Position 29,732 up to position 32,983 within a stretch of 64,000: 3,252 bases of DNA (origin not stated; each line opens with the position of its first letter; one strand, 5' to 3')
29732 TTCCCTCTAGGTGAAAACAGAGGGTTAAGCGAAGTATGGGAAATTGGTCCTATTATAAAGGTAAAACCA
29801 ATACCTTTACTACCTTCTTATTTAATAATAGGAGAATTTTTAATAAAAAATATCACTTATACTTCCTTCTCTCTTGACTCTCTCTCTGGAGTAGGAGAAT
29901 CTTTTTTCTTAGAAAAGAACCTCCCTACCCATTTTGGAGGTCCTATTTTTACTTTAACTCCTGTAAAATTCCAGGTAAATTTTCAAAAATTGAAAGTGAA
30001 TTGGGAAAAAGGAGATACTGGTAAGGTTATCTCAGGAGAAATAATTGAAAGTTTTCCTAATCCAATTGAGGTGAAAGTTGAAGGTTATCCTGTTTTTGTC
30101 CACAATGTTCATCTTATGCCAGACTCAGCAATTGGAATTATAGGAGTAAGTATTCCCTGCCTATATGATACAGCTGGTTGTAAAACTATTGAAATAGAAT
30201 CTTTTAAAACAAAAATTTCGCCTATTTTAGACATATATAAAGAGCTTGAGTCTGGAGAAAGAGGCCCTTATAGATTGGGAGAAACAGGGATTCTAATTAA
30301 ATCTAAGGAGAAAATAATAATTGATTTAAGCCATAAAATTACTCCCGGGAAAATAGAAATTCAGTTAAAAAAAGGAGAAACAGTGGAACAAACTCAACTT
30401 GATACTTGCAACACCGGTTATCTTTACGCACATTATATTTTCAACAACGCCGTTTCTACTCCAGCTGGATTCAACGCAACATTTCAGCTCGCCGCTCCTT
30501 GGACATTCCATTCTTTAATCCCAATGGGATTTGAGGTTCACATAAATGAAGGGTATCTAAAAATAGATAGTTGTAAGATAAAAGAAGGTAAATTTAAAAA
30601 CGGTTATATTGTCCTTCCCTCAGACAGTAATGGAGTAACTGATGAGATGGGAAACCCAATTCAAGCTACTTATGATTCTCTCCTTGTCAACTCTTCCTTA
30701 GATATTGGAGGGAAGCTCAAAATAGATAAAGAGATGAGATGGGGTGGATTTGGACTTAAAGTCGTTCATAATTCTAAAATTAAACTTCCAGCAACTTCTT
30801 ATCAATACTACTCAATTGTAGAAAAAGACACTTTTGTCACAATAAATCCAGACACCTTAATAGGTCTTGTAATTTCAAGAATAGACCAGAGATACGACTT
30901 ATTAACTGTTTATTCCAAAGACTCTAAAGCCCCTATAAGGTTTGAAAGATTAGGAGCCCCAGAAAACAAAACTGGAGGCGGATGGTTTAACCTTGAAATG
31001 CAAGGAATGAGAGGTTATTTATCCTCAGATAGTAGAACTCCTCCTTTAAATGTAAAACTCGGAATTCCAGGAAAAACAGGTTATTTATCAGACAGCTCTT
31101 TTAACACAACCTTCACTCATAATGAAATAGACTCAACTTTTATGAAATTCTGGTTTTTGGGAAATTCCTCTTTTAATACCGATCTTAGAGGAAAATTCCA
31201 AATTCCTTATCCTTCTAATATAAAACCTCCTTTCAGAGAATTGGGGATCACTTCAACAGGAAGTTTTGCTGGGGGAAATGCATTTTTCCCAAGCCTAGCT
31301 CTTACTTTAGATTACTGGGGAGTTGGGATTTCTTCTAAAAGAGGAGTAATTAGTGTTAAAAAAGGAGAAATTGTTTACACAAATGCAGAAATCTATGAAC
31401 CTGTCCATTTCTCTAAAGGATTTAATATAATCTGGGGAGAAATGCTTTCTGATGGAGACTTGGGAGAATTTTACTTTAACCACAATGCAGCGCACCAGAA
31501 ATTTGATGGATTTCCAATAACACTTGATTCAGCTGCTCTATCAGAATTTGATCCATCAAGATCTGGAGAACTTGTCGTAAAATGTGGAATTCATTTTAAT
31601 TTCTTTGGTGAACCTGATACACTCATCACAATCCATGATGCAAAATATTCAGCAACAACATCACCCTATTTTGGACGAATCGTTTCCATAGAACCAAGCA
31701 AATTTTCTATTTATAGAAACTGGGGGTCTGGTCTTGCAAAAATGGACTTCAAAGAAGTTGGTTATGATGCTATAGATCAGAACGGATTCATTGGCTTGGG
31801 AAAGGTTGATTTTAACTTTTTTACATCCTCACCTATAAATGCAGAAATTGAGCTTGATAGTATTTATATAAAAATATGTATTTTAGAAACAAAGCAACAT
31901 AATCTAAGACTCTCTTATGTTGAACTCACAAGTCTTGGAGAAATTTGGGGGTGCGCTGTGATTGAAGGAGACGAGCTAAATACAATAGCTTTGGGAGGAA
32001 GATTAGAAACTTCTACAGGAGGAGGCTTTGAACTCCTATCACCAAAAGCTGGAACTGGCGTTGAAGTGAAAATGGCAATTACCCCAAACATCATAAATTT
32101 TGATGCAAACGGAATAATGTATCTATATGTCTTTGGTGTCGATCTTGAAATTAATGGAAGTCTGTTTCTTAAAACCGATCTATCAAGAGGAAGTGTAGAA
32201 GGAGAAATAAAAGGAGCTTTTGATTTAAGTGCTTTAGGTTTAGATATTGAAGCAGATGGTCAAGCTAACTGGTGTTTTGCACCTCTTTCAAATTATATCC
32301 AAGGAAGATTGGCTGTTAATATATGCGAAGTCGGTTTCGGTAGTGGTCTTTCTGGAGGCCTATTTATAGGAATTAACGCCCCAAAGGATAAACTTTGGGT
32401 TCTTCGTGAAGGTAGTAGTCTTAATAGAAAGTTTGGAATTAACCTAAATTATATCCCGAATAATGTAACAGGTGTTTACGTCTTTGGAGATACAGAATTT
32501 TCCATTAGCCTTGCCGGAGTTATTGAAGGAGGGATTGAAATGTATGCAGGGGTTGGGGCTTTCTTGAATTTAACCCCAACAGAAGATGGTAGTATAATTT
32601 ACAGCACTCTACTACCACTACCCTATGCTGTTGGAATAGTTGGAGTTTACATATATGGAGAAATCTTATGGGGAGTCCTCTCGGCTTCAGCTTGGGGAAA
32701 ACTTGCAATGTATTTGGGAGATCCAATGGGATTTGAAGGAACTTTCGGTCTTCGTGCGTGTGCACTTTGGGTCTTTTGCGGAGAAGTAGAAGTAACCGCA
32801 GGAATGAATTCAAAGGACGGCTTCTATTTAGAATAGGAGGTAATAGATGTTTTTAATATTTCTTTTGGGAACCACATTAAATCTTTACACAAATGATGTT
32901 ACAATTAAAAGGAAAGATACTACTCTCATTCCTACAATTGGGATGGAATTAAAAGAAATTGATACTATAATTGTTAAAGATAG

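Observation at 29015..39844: Five-gene cell-surface operon beside an IS remnant: 1273-aa secreted protein, FecR/FN3 protein, Cys-hydrolase-like protein, OM barrel, tandem-REC protein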

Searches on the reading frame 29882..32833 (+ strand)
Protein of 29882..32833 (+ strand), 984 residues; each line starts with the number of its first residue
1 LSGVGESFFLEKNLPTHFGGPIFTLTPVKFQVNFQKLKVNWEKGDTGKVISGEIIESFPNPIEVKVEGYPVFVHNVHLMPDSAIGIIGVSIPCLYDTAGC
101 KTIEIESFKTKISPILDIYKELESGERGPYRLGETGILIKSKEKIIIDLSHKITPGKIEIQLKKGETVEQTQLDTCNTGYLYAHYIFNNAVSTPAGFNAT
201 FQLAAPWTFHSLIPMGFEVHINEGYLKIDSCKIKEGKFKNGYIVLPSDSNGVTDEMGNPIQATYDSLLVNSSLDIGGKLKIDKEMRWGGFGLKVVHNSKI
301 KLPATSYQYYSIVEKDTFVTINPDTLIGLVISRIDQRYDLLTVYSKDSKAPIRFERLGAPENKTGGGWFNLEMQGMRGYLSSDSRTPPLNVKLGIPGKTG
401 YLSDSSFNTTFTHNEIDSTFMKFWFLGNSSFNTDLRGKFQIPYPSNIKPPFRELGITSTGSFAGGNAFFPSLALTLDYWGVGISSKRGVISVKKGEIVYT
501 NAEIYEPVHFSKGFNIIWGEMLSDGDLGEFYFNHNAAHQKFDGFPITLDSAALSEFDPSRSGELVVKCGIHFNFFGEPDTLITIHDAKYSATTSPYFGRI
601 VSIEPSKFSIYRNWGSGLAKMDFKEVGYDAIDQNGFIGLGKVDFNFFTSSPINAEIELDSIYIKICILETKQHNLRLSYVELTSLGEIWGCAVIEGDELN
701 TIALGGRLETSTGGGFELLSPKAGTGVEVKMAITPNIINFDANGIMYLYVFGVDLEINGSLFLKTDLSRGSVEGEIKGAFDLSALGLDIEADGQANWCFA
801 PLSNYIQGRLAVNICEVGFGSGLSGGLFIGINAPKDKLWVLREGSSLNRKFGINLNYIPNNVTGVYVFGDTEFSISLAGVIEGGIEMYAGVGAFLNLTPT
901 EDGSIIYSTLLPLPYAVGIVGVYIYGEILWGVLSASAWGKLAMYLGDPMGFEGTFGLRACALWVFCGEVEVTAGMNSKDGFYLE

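Call 45: predict_structure(alignment_id=A2)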
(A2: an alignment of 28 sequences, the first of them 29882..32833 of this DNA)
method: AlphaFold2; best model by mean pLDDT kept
length: 984 residues; sequences in the alignment: 28
mean_pLDDT: 71.6   pTM: 0.50
mean pLDDT of the five models: 71.6, 69.7, 68.3, 66.0, 61.2
residues with pLDDT >= 90: 45; 70-90: 561; 50-70: 264; < 50: 114
segments of 3 or more residues with pLDDT < 50: 67-70, 86-90, 94-135, 151-159, 362-365, 417-419, 711-720, 786-788, 790-792, 811-822, 844-847, 900-906, 908-912
pLDDT, mean of each block of 10 residues (from residue 1): 76 57 68 79 75 73 54 64 49 43 33 33 38 50 54 44 70 71 82 67 89 74 87 84 82 85 91 86 85 80 68 59 78 78 87 75 61 74 79 86 89 58 71 75 86 76 75 79 82 84 86 86 86 80 86 87 89 68 87 65 88 80 86 85 83 85 83 71 75 74 78 44 64 84 70 65 75 67 53 60 57 40 59 67 54 69 69 63 71 63 46 63 75 78 72 81 75 77 76
secondary structure, 60 per line:
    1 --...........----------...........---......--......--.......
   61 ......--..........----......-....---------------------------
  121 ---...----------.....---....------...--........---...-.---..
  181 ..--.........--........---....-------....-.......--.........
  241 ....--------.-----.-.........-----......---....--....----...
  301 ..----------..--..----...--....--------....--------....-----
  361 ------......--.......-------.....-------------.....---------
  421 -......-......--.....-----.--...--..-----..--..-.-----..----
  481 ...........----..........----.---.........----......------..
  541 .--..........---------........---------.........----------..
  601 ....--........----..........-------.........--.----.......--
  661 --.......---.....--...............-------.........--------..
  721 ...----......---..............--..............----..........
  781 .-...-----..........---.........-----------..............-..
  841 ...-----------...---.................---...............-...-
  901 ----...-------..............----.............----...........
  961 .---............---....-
elements in order (helices of 4 or more, strands of 3 or more residues): E3-13 E24-34 E38-43 E46-51 E54-66 E69-78 E83-88 E90-93 E137-141 E145-148 E160-167 H179-182 E185-193 E196-203 E207-210 E218-221 E223-229 E232-244 E261-269 E275-280 E284-287 E290-293 E298-302 E328-331 E340-343 E352-355 E367-372 E375-381 E389-393 E407-411 E422-427 E429-434 E437-441 E450-452 E481-491 E496-505 E514-522 E527-532 E539-541 E544-553 E563-570 E580-588 E599-604 E607-614 E619-628 E636-644 E652-658 E663-669 E673-677 E680-694 E702-710 E719-723 E728-733 E737-750 E753-766 E771-781 E791-800 E804-812 E824-834 H839-843 E861-877 E881-895 E897-899 E905-907 E915-928 E933-945 E950-961 E965-976 E980-983

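Call 67: fold_search(model_id=the predicted structure, library=pdb)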
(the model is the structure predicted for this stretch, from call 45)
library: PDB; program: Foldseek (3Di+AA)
matches with E <= 10: 546; with E <= 0.001: 5
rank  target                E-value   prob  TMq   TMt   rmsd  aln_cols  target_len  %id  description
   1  5iv9_A                7.7e-06  0.90  0.12  0.14  47.1      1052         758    8  The LPS Transporter LptDE from Klebsiella pneumoniae, full-length (released 2016-05-18)
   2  4q35_A                1.5e-05  0.80  0.10  0.12  47.8      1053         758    7  Structure of a membrane protein (released 2014-06-25)
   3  9rps_A                1.7e-04  0.54  0.10  0.12  45.3      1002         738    7  Cryo-EM structure of Shigella flexneri LptDE in complex with RTP45 superinfection exclusion protein from RTP bacteriop (released 2025-12-10)
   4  6e14_D                3.2e-04  0.28  0.07  0.08  47.0       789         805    8  Handover mechanism of the growing pilus by the bacterial outer membrane usher FimD (released 2018-10-17)
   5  8ae1_A                3.2e-04  0.23  0.08  0.08  48.7      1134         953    9  Structure of trimeric SlpA outer membrane protein (released 2022-11-30)
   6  5ldt_A                1.6e-03  0.57  0.07  0.15  30.1       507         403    9  Crystal Structures of MOMP from Campylobacter jejuni (released 2016-10-26)
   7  9fy9_D                2.1e-03  0.21  0.07  0.09  45.4       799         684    9  Cryo-EM structure of the type 1 chaperone-usher pilus FimD-tip complex (FimDHGFC) - Conformer 1 (released 2025-06-04)
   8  8agd_A                4.2e-03  0.10  0.07  0.06  46.4      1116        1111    9  Full SDBC and SOD assembly (released 2023-04-12)
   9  7zgx_A                4.6e-03  0.12  0.07  0.08  47.7      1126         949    9  S-layer Deinoxanthin Binding Complex, C1 symmetry (released 2022-07-13)
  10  7lhg_C                6.3e-03  0.14  0.06  0.08  40.8       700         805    7  Cryo-EM structure of E. coli P pilus tip assembly intermediate PapC-PapD-PapK-PapG in the first conformation (released 2021-08-11)
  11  9ea7                  8.3e-03  0.38  0.13  0.05  25.7      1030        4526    9  The Structure of ApoB100 from Human Low-Density Lipoprotein (released 2024-12-18)
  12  2b5l_A                8.3e-03  0.06  0.07  0.06  54.3      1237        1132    9  Crystal Structure of DDB1 In Complex with Simian Virus 5 V Protein (released 2006-02-28)
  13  9fw9_D                9.5e-03  0.12  0.07  0.08  49.4       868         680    8  Cryo-EM structure of the type 1 pilus assembly platform as part of the FimA-bound chaperone-usher pilus complex (FimDH (released 2025-06-04)
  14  9ia2_A                1.0e-02  0.14  0.10  0.12  45.4       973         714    7  LpDEM from Escherichia coli (released 2025-12-10)
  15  3rfz_E                1.0e-02  0.08  0.06  0.07  54.5      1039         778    6  Crystal structure of the FimD usher bound to its cognate FimC:FimH substrate (released 2011-06-01)
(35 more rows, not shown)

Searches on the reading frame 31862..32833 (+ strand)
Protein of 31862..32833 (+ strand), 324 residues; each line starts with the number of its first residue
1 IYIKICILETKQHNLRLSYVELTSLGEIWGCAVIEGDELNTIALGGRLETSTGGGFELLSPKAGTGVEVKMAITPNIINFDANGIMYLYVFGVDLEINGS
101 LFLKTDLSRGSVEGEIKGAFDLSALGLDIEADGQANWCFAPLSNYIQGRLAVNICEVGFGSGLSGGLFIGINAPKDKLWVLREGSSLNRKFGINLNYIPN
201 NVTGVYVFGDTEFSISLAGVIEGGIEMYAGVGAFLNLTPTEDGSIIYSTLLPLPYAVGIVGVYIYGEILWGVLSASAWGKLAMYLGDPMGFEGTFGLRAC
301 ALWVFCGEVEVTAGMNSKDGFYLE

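Call 77: search_protein_representatives(alignment_id=A4)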
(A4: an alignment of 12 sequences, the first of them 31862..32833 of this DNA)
Query: 12 sequences, 321 profile positions. Proteins with E-value up to 0.001 (for the whole library): 136; up to 1e-10: 121; up to 1e-30: 83. The best 136 are listed.
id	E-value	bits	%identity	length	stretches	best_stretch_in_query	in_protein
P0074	2.2e-136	470.8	-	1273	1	2-321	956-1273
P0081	2.5e-127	441.0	-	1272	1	2-321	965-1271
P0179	3.0e-121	421.1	-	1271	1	2-321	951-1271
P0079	5.2e-118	410.4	-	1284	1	3-321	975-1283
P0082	2.0e-104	365.8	-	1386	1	2-321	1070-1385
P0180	2.0e-98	346.1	-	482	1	2-321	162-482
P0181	1.9e-90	319.9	-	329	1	20-321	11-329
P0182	5.0e-90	318.5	-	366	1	3-320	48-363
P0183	6.9e-90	318.0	-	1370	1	5-319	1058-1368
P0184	2.9e-86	306.1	-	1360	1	2-321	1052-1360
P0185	1.5e-82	293.9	-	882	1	4-320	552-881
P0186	2.5e-82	293.2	-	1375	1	4-321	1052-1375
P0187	3.7e-81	289.3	-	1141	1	3-320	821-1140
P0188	3.9e-81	289.3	-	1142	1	2-320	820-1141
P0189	3.4e-78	279.6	-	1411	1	4-320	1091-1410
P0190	2.5e-77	276.8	-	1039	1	2-321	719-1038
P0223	5.2e-63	229.7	-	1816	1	20-321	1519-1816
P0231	1.9e-57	211.4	-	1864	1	5-320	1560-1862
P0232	1.3e-56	208.6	-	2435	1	7-321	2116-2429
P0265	4.9e-25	104.9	-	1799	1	4-311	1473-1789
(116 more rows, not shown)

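Call 78: search_protein_families(library=pfam, proteins=[P0232, P0231, P0223, P0265, P0190], max_evalue=0.001)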
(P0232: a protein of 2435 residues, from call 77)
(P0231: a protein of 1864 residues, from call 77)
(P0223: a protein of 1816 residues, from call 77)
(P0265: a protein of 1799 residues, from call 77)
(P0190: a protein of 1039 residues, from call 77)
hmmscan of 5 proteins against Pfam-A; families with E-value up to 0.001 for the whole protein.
P0232 (2435 aa): 2 families
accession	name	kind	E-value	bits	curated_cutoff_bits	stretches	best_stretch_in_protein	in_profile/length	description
PF01839.29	FG-GAP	-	3.7e-09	36.7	22.1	0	1088-1111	2-25/37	FG-GAP repeat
PF13517.12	FG-GAP_3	-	1.5e-05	25.9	26.9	1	1036-1106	1-61/61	FG-GAP-like repeat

P0231 (1864 aa): 2 families
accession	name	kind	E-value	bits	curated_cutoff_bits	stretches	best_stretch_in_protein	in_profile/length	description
PF01839.29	FG-GAP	-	1.4e-38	130.6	22.1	5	283-316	5-37/37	FG-GAP repeat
PF13517.12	FG-GAP_3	-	1.1e-12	48.7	26.9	1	483-554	1-61/61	FG-GAP-like repeat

P0223 (1816 aa): 2 families
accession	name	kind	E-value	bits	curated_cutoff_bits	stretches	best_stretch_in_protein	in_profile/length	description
PF01839.29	FG-GAP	-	8.6e-14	51.5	22.1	1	395-418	2-25/37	FG-GAP repeat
PF13517.12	FG-GAP_3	-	7.2e-10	39.8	26.9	0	259-284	35-60/61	FG-GAP-like repeat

P0265 (1799 aa): 1 family
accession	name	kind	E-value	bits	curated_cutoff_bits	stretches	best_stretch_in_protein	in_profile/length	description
PF06439.18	3keto-disac_hyd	-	0.0001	22.8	26.8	1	32-189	9-186/187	3-keto-disaccharide hydrolase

P0190 (1039 aa): 1 family
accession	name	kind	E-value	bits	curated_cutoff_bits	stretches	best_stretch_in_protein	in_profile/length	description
PF08529.16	NusA_N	-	0.00013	22.6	23.8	1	1-53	61-111/119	NusA N-terminal domain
